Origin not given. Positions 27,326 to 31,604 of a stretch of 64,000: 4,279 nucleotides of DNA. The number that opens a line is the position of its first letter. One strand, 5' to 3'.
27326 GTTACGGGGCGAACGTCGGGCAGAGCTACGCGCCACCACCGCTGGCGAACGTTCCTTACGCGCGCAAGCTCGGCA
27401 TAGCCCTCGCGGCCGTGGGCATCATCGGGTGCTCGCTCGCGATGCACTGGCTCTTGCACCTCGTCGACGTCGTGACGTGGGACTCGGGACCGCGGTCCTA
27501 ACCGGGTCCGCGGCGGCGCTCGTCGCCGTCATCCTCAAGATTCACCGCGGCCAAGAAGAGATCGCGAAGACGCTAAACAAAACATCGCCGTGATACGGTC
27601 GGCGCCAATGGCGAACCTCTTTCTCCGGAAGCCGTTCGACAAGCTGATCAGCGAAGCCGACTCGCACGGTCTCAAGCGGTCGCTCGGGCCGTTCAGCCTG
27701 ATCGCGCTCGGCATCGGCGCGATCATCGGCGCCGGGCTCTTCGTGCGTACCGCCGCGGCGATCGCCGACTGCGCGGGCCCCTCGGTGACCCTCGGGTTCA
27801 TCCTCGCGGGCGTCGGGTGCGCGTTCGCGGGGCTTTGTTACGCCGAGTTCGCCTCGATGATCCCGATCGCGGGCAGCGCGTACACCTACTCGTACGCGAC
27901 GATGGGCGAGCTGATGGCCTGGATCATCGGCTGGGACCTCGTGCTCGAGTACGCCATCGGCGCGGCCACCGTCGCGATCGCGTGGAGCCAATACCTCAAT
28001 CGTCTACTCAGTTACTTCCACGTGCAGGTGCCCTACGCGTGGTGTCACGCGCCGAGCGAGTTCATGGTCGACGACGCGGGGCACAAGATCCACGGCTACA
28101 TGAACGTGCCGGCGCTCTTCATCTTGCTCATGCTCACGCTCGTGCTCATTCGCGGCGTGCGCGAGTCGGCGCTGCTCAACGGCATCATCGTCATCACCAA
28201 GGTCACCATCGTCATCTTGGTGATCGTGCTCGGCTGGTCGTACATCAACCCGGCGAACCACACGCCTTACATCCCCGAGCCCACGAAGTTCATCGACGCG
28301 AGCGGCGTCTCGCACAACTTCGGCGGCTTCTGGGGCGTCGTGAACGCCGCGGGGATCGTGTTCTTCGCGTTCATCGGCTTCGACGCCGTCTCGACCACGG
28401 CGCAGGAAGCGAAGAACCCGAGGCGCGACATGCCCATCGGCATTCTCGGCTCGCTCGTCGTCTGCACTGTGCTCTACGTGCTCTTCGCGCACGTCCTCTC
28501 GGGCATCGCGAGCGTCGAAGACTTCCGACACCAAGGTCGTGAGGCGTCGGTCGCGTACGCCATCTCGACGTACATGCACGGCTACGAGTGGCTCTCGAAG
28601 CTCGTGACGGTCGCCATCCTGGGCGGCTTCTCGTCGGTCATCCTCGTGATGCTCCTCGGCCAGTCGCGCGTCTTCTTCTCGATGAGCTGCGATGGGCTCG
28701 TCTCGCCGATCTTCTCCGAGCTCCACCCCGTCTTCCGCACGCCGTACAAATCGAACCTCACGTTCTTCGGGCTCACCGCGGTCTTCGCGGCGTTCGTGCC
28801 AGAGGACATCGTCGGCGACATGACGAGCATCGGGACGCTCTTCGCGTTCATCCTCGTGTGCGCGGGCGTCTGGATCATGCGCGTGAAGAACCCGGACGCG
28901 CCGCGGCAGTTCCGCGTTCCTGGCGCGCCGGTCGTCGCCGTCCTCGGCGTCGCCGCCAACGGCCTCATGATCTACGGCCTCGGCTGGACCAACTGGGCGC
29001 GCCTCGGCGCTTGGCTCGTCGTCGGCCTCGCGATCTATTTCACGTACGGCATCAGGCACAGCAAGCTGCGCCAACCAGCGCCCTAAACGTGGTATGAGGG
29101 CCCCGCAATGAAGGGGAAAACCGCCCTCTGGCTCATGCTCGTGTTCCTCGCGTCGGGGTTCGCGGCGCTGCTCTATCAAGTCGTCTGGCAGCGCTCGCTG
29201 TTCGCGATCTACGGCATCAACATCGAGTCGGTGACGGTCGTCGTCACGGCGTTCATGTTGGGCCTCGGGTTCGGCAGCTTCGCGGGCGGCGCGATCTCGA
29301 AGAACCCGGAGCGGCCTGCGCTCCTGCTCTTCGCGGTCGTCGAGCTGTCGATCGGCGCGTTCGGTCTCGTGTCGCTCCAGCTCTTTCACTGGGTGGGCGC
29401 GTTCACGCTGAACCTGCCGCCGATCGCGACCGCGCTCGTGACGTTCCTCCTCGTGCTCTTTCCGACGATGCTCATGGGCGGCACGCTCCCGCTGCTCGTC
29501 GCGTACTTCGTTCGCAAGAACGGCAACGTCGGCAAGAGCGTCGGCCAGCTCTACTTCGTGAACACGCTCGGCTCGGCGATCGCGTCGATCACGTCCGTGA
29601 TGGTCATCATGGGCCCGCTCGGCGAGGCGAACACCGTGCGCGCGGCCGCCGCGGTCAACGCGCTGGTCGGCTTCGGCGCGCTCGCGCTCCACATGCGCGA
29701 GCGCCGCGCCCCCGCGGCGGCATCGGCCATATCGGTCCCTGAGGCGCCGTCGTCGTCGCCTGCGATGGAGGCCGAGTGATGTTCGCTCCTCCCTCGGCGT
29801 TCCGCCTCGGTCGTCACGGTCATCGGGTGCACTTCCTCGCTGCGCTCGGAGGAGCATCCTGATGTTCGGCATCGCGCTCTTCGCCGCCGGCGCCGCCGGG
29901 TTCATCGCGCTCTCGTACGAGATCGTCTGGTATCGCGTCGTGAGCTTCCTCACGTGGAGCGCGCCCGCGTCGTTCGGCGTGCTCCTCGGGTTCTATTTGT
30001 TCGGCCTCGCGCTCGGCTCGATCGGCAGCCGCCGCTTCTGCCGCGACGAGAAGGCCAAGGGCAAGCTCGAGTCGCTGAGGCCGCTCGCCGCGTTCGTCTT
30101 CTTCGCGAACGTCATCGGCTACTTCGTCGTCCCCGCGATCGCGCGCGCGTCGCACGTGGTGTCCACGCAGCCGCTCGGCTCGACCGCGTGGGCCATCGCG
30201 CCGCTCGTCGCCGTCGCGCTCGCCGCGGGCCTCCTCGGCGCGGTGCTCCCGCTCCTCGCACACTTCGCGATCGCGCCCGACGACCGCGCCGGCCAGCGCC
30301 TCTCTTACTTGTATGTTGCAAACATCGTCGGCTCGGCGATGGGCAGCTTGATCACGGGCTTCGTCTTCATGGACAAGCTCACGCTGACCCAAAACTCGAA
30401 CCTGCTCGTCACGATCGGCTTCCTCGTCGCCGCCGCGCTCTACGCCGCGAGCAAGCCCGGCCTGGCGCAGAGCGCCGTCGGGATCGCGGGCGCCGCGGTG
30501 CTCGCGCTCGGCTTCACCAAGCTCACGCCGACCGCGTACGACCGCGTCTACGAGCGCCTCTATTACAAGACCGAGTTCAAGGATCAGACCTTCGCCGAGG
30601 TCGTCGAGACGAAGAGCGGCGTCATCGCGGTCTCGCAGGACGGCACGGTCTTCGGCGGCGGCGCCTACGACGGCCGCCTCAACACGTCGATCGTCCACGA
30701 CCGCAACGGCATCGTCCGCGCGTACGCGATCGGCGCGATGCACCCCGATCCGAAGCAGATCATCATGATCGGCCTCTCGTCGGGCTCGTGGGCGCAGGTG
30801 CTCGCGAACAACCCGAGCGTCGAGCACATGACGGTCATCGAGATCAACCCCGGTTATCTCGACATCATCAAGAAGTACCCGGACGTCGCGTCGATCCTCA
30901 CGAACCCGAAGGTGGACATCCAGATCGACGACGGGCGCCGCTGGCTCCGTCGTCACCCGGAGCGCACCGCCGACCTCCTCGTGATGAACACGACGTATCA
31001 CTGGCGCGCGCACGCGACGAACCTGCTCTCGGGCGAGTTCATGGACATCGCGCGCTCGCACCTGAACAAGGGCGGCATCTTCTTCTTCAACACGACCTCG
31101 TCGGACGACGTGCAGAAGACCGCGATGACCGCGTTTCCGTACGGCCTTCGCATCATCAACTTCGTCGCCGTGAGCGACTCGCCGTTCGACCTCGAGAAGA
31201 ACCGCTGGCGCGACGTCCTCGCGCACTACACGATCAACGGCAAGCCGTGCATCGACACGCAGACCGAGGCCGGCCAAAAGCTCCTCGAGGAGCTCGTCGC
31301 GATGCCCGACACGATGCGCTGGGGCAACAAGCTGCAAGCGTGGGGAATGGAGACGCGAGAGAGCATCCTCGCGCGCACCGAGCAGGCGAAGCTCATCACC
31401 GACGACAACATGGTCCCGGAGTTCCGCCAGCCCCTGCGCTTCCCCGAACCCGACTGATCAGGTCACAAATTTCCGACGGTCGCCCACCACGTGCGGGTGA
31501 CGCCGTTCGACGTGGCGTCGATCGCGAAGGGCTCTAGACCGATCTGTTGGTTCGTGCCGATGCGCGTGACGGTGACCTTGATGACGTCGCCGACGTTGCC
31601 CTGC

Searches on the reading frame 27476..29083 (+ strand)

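Call 12: search_protein_families(library=pfam, proteins=[window:27476-29083:+], max_evalue=0.001)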
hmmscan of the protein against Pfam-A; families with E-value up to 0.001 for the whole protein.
window:27476-29083:+ (536 aa): 3 families
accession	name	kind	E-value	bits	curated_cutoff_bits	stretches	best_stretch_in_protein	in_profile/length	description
PF13520.12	AA_permease_2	-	4.2e-49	168.1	27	1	70-500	1-402/427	Amino acid permease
PF00324.27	AA_permease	-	6.9e-39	134.3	24.6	1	77-509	4-427/470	Amino acid permease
PF13906.12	AA_permease_C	-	3.6e-12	46.6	27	1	479-529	1-51/51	C-terminus of AA_permease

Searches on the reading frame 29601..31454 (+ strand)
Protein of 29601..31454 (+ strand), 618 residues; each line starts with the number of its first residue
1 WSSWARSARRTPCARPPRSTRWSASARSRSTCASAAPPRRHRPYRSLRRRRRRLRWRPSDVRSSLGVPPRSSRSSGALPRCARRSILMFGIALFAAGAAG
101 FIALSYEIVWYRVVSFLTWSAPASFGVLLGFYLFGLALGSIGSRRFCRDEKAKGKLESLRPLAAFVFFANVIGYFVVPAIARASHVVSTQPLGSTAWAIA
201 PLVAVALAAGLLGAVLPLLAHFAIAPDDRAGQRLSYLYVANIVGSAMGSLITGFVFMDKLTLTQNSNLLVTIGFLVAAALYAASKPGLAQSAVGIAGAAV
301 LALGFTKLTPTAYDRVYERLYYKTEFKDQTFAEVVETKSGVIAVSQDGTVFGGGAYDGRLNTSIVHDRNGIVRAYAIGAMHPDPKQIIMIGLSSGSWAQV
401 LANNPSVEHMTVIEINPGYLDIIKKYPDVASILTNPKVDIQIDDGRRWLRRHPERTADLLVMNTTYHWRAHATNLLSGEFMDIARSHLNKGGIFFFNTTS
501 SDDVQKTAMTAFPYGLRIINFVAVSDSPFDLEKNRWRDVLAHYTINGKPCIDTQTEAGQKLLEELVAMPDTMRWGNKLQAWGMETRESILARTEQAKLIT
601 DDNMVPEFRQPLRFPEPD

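Call 12: search_protein_families(library=pfam, proteins=[window:29601-31454:+], max_evalue=0.001)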
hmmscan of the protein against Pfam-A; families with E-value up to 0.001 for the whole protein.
window:29601-31454:+ (618 aa): 2 families
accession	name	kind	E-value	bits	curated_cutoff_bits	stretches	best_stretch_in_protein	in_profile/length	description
PF01564.23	Spermine_synth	-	6.2e-09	36.1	22.9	1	379-498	14-132/186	Spermine/spermidine synthase domain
PF13489.12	Methyltransf_23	-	0.00077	19.7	27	0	381-514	20-134/164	Methyltransferase domain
